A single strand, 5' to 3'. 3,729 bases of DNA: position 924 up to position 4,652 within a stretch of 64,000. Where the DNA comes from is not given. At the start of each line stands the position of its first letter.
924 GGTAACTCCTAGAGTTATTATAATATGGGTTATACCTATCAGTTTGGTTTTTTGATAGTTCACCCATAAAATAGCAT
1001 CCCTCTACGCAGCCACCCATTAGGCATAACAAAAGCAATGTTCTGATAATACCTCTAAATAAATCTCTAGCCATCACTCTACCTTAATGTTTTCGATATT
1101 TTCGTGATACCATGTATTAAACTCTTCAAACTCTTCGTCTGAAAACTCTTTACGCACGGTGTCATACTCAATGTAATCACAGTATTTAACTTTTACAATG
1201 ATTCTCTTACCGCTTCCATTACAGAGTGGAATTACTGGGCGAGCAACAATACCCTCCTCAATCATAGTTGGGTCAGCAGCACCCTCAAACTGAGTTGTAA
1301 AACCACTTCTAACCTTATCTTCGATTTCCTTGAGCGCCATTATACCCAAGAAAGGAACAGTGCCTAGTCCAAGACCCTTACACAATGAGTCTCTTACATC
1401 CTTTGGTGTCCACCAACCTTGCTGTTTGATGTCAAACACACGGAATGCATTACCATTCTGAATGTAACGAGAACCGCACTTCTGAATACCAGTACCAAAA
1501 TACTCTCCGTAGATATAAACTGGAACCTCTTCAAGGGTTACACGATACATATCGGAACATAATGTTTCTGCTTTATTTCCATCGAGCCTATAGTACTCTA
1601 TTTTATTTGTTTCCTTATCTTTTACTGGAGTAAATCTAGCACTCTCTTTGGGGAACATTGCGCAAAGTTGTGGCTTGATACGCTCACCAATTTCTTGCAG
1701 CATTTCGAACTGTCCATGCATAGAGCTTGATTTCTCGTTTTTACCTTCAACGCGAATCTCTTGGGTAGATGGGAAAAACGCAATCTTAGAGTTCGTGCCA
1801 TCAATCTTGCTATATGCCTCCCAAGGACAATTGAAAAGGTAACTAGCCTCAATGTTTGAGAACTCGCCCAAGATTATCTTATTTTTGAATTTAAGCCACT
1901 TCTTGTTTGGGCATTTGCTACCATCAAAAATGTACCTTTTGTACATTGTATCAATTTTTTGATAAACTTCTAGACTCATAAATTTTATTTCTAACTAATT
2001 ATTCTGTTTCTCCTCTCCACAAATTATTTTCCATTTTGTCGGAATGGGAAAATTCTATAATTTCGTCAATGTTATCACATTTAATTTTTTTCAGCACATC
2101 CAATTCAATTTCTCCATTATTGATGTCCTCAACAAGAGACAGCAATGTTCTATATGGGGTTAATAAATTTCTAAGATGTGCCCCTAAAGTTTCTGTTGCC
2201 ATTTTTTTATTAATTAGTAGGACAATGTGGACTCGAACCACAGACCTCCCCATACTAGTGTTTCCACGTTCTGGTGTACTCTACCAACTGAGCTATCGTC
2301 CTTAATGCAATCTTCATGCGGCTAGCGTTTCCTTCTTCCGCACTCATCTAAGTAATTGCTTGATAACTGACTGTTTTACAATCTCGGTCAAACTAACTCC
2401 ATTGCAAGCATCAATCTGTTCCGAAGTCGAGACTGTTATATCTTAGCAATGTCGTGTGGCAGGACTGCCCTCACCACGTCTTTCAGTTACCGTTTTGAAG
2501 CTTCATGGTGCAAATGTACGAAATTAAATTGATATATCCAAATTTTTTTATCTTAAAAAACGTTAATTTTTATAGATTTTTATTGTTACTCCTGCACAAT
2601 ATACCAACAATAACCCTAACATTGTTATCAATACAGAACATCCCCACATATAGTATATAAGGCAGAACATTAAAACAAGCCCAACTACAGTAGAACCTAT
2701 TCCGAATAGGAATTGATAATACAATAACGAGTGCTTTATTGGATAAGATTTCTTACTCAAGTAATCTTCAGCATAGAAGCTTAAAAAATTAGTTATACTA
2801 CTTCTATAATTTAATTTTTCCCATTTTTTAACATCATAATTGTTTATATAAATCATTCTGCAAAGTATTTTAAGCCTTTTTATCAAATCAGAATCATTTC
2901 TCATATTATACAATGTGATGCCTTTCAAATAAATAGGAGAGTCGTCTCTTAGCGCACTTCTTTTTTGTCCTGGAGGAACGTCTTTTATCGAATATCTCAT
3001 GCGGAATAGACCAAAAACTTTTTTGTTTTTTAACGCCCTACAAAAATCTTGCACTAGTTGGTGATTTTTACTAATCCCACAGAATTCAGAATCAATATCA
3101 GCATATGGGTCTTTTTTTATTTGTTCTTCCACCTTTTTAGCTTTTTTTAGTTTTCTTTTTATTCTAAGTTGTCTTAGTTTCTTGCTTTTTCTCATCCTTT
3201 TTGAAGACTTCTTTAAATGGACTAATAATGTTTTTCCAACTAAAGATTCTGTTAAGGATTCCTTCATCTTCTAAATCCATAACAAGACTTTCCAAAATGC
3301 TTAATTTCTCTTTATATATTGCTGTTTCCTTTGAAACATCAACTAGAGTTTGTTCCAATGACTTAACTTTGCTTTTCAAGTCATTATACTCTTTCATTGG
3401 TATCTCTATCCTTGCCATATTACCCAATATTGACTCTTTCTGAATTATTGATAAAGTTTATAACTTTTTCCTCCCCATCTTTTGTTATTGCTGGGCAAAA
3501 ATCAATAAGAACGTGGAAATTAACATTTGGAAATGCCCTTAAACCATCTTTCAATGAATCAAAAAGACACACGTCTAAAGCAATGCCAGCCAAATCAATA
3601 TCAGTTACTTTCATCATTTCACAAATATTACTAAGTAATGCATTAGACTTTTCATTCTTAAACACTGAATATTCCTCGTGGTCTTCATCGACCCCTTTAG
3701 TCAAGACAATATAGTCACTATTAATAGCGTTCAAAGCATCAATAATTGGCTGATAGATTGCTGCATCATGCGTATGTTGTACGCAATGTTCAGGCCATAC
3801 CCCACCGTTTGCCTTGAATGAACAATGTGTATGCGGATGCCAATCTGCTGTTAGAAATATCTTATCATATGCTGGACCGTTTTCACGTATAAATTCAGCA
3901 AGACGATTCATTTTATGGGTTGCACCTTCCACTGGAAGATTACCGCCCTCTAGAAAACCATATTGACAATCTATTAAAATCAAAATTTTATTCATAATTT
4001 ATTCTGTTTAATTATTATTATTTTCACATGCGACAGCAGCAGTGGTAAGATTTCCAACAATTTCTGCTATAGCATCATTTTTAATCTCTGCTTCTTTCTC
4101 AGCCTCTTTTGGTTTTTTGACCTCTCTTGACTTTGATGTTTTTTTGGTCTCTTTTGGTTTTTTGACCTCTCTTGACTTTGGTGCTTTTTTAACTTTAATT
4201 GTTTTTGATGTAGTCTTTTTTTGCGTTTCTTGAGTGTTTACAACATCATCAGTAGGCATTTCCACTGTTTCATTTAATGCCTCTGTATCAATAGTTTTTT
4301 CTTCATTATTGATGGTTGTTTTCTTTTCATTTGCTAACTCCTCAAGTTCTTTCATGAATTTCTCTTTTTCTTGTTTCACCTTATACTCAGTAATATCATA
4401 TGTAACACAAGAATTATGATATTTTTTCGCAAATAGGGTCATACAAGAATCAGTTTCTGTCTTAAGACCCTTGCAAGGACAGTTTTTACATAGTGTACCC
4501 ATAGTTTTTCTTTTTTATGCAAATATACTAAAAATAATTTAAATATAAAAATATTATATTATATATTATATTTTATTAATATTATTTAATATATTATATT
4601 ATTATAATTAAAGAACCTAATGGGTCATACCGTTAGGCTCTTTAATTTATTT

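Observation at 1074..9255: tRNA repair/maintenance module: RNA ligase plus CCA-adding enzyme plus phosphoesterase, with PTH2-like, EndoV-like and HAD-like genes elsewhere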

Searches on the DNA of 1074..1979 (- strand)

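Call 42: search_rna_families(sources=[L006, L007, L008], threshold=gathering, show_alignments=4)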
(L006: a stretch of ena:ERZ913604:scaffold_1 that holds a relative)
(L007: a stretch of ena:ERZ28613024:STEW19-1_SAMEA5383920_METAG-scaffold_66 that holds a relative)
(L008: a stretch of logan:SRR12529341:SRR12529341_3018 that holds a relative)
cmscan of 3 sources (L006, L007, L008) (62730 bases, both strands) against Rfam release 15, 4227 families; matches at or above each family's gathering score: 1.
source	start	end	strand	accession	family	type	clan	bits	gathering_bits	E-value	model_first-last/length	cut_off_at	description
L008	8902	8986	+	RF00005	tRNA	Gene; tRNA;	CL00001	45.4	29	1.8e-06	1-71/71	no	tRNA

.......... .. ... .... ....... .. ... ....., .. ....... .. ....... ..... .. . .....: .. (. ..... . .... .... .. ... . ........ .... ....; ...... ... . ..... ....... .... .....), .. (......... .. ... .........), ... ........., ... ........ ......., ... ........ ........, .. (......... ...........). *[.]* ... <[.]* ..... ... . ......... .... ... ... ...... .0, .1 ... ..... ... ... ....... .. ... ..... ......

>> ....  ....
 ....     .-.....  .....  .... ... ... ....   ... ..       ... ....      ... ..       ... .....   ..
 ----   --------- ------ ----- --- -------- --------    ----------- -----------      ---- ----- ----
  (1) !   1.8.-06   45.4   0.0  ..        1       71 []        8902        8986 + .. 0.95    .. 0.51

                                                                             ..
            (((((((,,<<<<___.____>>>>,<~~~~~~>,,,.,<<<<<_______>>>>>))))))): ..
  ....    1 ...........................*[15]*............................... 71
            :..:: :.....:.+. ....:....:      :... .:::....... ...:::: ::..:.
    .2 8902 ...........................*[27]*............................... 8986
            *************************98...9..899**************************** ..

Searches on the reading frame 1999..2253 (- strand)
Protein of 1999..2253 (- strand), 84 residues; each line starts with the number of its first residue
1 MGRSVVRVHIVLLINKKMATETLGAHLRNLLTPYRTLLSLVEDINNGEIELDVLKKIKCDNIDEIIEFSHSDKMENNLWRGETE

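Call 4: search_protein_families(library=pfam, proteins=[window:1999-2253:-], max_evalue=0.1)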
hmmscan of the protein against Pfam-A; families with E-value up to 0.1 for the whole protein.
window:1999-2253:- (84 aa): 0 families

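Call 5: search_protein_families(library=phrogs, proteins=[window:1999-2253:-], max_evalue=0.01)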
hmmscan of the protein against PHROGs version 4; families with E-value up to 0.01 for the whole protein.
window:1999-2253:- (84 aa): 1 family
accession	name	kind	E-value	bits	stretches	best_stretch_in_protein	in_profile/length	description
phrog_4822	-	unknown function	0.0054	17.8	0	1-25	54-78/107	-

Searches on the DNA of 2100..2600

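Call 35: search_rna_families(source=window, start=2100, end=2600, threshold=gathering, show_alignments=2)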
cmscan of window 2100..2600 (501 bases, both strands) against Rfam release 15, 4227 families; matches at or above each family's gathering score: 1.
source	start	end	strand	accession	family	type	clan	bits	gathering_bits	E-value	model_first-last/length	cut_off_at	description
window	2218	2302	-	RF00005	tRNA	Gene; tRNA;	CL00001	42.9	29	6.9e-08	1-71/71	no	tRNA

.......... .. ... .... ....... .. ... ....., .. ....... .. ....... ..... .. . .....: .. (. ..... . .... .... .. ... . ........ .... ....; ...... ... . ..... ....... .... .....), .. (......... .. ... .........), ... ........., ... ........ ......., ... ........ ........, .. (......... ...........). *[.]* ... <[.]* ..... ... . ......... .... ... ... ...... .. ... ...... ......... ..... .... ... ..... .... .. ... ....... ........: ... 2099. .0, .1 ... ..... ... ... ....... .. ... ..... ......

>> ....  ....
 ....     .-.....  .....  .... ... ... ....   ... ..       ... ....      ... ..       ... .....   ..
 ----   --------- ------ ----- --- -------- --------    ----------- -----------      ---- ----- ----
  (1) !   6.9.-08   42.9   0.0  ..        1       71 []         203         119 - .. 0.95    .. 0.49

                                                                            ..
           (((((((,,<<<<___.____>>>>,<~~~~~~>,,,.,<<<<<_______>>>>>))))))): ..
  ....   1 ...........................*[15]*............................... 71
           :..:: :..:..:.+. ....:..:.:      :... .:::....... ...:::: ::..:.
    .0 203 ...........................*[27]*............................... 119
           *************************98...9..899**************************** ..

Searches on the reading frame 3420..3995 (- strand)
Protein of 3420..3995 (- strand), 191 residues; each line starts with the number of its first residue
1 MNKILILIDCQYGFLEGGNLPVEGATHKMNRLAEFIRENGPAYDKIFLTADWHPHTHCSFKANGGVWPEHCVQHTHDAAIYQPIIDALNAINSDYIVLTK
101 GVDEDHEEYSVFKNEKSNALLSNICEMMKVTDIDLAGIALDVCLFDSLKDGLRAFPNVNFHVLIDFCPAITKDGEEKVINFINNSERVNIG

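Call 4: search_protein_families(library=pfam, proteins=[window:3420-3995:-], max_evalue=0.1)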
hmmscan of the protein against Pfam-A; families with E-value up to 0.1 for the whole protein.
window:3420-3995:- (191 aa): 1 family
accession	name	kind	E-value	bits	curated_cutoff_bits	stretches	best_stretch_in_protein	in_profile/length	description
PF00857.26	Isochorismatase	-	8.8e-08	32.9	27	1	4-183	2-164/175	Isochorismatase domain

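Call 5: search_protein_families(library=phrogs, proteins=[window:3420-3995:-], max_evalue=0.01)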
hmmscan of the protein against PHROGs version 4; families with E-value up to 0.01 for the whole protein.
window:3420-3995:- (191 aa): 1 family
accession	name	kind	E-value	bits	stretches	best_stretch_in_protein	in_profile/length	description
phrog_19305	-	unknown function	8e-10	39.9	1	2-146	3-148/199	-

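Call 12: search_protein_families(library=ncbifam, proteins=[window:3420-3995:-], max_evalue=0.1)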
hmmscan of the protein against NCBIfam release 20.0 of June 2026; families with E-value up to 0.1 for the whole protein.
window:3420-3995:- (191 aa): 1 family
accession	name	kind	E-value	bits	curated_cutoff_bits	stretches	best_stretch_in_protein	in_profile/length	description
NF008623.0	PRK11609.1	equivalog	8.1e-17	61.7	174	1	1-169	2-180/213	bifunctional nicotinamidase/pyrazinamidase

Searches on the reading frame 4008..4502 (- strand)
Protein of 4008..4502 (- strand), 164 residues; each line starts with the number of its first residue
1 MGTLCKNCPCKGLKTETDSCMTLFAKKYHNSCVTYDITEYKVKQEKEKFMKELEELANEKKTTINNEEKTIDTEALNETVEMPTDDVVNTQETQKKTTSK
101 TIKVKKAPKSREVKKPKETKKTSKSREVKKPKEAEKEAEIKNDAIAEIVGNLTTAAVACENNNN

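Call 4: search_protein_families(library=pfam, proteins=[window:4008-4502:-], max_evalue=0.1)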
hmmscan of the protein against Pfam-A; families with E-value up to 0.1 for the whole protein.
window:4008-4502:- (164 aa): 1 family
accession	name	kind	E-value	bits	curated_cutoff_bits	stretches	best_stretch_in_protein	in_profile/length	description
PF10310.14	DUF5427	-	0.089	12.2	25.1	1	41-148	24-131/461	Family of unknown function (DUF5427)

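Call 5: search_protein_families(library=phrogs, proteins=[window:4008-4502:-], max_evalue=0.01)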
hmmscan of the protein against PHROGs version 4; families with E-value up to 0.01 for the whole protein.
window:4008-4502:- (164 aa): 0 families
